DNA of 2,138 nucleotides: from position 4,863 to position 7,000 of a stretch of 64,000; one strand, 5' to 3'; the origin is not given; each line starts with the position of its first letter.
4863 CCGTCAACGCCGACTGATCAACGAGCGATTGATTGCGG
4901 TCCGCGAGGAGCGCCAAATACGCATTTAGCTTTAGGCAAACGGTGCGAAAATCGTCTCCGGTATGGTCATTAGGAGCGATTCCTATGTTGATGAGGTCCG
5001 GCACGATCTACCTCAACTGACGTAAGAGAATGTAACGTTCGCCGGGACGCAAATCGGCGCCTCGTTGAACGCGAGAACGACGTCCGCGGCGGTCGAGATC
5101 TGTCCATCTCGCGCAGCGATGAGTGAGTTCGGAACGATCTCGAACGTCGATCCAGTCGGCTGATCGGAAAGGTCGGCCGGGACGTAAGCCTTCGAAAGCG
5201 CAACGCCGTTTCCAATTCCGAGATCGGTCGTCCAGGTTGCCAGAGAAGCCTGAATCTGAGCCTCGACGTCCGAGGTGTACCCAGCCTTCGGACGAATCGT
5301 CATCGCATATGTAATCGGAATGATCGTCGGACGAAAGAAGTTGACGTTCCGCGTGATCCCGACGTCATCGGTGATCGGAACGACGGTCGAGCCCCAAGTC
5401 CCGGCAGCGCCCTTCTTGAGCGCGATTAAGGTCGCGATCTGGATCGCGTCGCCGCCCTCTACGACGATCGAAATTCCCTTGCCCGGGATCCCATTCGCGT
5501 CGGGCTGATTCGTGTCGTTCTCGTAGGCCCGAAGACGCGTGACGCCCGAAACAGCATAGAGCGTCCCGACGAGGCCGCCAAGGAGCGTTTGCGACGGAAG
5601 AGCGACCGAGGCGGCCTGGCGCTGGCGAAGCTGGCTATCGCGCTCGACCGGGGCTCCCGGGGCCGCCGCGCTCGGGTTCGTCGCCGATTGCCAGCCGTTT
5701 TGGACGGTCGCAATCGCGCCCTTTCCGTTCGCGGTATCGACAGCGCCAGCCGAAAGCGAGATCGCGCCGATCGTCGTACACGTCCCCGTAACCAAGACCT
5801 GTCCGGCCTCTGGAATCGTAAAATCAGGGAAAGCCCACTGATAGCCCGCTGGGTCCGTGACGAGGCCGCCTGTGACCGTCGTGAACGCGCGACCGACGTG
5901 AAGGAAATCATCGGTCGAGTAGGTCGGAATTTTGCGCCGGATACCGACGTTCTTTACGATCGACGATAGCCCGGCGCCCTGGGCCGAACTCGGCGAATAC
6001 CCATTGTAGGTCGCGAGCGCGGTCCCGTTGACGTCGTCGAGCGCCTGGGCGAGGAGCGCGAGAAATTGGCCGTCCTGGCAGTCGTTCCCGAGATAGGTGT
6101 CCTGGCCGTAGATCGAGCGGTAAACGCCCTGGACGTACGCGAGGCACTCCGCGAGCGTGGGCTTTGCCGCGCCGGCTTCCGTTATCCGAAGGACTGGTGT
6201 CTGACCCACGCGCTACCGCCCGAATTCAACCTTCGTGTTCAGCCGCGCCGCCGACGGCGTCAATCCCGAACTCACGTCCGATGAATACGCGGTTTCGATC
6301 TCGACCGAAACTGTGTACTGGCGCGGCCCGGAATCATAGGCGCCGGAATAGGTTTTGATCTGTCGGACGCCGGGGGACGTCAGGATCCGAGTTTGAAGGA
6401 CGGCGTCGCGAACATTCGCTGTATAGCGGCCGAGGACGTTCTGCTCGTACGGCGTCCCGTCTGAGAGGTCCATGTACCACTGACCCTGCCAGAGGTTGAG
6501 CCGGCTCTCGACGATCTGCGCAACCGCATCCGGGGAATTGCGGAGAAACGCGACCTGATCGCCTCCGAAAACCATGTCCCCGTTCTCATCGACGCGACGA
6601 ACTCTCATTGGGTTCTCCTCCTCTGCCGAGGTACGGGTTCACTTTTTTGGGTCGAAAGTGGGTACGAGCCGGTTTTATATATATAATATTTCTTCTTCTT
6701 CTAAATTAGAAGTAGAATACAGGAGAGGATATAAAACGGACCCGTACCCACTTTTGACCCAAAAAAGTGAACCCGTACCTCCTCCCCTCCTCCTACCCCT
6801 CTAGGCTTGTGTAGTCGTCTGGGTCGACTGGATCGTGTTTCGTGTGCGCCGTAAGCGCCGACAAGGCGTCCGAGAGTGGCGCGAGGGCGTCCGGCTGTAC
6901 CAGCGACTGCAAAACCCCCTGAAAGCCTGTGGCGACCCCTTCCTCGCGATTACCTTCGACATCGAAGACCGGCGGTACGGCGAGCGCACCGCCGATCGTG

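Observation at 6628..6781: Unrecognised 154-nt AT-rich long-hairpin element fills the gap between two baseplate genes (copy A of three)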

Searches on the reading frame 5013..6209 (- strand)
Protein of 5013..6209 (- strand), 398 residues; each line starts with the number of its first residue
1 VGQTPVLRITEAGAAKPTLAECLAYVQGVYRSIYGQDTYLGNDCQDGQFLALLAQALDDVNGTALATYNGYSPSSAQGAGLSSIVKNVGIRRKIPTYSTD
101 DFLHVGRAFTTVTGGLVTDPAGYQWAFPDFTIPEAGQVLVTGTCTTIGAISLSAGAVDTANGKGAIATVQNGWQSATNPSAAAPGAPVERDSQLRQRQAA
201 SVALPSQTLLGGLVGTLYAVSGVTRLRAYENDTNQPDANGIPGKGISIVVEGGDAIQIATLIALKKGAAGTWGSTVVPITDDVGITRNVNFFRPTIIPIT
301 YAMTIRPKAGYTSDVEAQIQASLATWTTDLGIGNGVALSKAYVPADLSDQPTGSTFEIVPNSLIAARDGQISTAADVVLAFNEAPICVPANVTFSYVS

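Call 10: search_protein_families(library=phrogs, proteins=[window:5013-6209:-])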
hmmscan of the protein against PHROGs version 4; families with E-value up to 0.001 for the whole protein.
window:5013-6209:- (398 aa): 1 family
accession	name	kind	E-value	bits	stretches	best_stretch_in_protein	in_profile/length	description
phrog_6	-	tail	2e-39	136.7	1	9-396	62-407/548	baseplate wedge subunit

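Call 11: search_protein_families(library=pfam, proteins=[window:5013-6209:-])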
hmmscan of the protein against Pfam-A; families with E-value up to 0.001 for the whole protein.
window:5013-6209:- (398 aa): 1 family
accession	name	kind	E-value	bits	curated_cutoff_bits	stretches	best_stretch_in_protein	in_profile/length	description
PF04865.19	Baseplate_J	-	8.5e-09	35.5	21.1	1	81-339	5-250/255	Baseplate J-like protein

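Call 12: search_dna_similar(query=window:5013-6209:-, collection=phages, mode=protein, max_rows=15)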
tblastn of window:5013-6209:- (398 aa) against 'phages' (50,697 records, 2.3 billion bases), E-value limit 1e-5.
Records with a match: 1196; places in all: 1200; records where one place covers at least 80% of the query: 252.
Best place of each record, by identity: <60% 1196.
By first word of the organism name: Vibrio 279; Pseudomonas 233; Escherichia 174; Salmonella 117; Klebsiella 75; Acinetobacter 56; Aeromonas 32; Yersinia 27; Erwinia 23; Shigella 23; and 40 more.
By host as written in the record: - 299; Pseudomonas aeruginosa 72; Escherichia coli 64; Klebsiella pneumoniae 44; Pseudomonas aeruginosa PAO1 26; Escherichia coli K-12 MG1655 22; Acinetobacter baumannii 21; Pseudomonas syringae pv. actinidiae 18; and 295 more.
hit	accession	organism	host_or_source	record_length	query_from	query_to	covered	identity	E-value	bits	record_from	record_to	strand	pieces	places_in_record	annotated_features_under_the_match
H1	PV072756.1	Burkholderia phage vB_PL1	Burkholderia sp.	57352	9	394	97%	47.4%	8e-79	270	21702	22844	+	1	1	baseplate J | structural protein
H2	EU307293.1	Burkholderia phage Bups phi1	Burkholderia pseudomallei NCTC 13178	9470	13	394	96%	47.4%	1e-79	272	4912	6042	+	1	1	hypothetical protein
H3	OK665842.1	Burkholderia phage BgManors32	Burkholderia gladioli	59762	9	395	97%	46.6%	2e-76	263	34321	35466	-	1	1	hypothetical protein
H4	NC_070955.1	Burkholderia phage BgManors32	Burkholderia gladioli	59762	9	395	97%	46.6%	2e-76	263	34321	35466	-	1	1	baseplate wedge subunit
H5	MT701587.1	Burkholderia phage Magia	Burkholderia cenocepacia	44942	9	394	97%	46.7%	9e-78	267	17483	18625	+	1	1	baseplate protein | ribosome_binding_site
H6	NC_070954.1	Burkholderia phage Magia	Burkholderia cenocepacia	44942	9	394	97%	46.7%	9e-78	267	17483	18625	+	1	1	baseplate wedge subunit | ribosome_binding_site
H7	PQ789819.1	Burkholderia phage vB_E192a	Burkholderia sp.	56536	9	394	97%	46.2%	2e-78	269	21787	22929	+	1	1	baseplate J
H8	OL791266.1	Phage WC36-2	-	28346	13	395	96%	43.2%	1e-67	238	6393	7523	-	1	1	record has no annotation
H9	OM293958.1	Bordetella phage vB_BaM-IFTN9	Bordetella avium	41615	9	395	97%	41.8%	4e-74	256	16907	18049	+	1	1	hypothetical protein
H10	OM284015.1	Elizabethkingia phage EKP1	Elizabethkingia anophelis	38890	9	398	98%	40.8%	2e-63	225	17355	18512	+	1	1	baseplate J family protein | DUF2612 domain-containing protein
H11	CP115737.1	Citrobacter phage Omnitron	Citrobacter braakii GW-Imi-1b1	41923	9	398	98%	40.7%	6e-67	236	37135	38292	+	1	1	record has no annotation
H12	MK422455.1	Klebsiella phage ST340-VIM1phi10.1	Klebsiella pneumoniae ST340-VIM1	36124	9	394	97%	40.4%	9e-59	212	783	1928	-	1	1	baseplate J-like protein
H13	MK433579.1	Klebsiella phage ST11-OXA48phi15.1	Klebsiella pneumoniae ST11-OXA48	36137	9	394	97%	40.4%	9e-59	212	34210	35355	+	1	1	baseplate J-like protein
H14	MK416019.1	Klebsiella phage ST11-VIM1phi8.3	Klebsiella pneumoniae ST11-VIM1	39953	9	394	97%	40.4%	9e-59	212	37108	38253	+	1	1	baseplate J-like protein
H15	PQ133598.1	Klebsiella phage P18-100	Klebsiella pneumoniae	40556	9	394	97%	40.4%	9e-59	212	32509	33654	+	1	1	hypothetical protein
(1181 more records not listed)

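Call 23: find_related_loci(query=window:5013-6209:-, collection=viral_contigs, flank=4000)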
Query window:5013-6209:- (398 aa) in viral_contigs; peptide patterns used: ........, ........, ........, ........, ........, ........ (x = any residue, [..] = any of these).
17 stretches matched a pattern; 10 encode a relative of the query (tblastn E <= 1e-3); 10 distinct loci.
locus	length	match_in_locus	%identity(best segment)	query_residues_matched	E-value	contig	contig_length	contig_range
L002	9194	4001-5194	80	1-398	0e+0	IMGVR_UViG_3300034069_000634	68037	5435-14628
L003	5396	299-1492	79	1-398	0e+0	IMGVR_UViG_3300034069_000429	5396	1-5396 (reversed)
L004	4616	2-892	88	102-398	3e-178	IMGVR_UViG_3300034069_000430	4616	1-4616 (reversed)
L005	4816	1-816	85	127-398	3e-157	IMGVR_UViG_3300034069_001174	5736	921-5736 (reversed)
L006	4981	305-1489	59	1-397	1e-153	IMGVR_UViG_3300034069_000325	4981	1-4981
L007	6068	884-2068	57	1-397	3e-147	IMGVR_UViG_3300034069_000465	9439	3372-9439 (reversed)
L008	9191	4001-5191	54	1-397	5e-119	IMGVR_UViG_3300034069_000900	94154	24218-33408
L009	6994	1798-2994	46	1-394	1e-95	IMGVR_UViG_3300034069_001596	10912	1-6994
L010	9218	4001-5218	37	2-397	1e-67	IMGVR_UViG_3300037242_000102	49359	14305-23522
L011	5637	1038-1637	26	9-204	3e-9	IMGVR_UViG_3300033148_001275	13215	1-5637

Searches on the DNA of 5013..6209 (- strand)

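Call 110: search_dna_similar(query=L002:3417-3584:+, collection=phages, mode=distant, max_evalue=0.01)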
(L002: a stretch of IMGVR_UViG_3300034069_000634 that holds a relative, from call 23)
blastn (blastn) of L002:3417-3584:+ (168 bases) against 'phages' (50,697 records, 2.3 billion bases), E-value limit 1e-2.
No match.

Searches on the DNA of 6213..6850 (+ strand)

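Call 5: search_dna_similar(query=window:6600-6810:+, collection=phages, mode=distant)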
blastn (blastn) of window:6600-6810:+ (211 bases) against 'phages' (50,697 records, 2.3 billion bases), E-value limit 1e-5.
No match.

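Call 99: search_rna_families(source=window, start=6560, end=6850, threshold=evalue, max_evalue=1)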
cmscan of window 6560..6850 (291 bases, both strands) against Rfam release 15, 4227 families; matches with E-value up to 1: 10.
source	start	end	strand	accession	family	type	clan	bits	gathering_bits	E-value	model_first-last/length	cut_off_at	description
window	6622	6786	-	RF04097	MIR2630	Gene; miRNA;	-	58.2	144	3.4e-11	1-229/229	no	MIR2630 microRNA precursor family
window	6626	6782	-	RF04174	MIR4208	Gene; miRNA;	-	43.2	140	1.3e-05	1-191/191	no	MIR4208 microRNA precursor family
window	6634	6775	+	RF03952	mir-3718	Gene; miRNA;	-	42.8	78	7.9e-09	1-92/92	no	mir-3718 microRNA precursor family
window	6641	6771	-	RF04079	MIR161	Gene; miRNA;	-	42.1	90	3.7e-08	1-136/136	no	MIR161 microRNA precursor family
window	6631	6775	+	RF04079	MIR161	Gene; miRNA;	-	41.7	90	4.6e-08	1-136/136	no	MIR161 microRNA precursor family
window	6640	6769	+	RF03933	MIR6445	Gene; miRNA;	-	31.1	100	0.00015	1-117/117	no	MIR6445 microRNA precursor family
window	6646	6763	-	RF03557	MIR6019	Gene; miRNA;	-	29.3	100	0.0004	1-111/111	no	MIR6019 microRNA precursor family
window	6652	6758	-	RF00692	MIR171_2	Gene; miRNA;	CL00099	22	65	0.012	1-111/111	no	MIR171_2 microRNA precursor family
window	6652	6757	-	RF03306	mir-3923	Gene; miRNA;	-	21.7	94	0.093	1-83/83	no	mir-3923 microRNA precursor family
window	6657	6752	-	RF03940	MIR9563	Gene; miRNA;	-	21.4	90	0.086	1-127/127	no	MIR9563 microRNA precursor family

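Call 111: search_dna_similar(query=L018:1-157:+, collection=phages, mode=distant, max_evalue=0.01)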
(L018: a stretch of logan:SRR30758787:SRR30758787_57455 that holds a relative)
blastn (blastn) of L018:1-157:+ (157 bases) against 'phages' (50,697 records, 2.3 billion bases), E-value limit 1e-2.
No match.

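Call 112: search_dna_similar(query=window:6613-6793:+, collection=plasmids, mode=distant, max_evalue=0.01)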
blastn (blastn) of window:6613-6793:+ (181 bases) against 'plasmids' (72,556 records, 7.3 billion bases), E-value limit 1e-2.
No match.
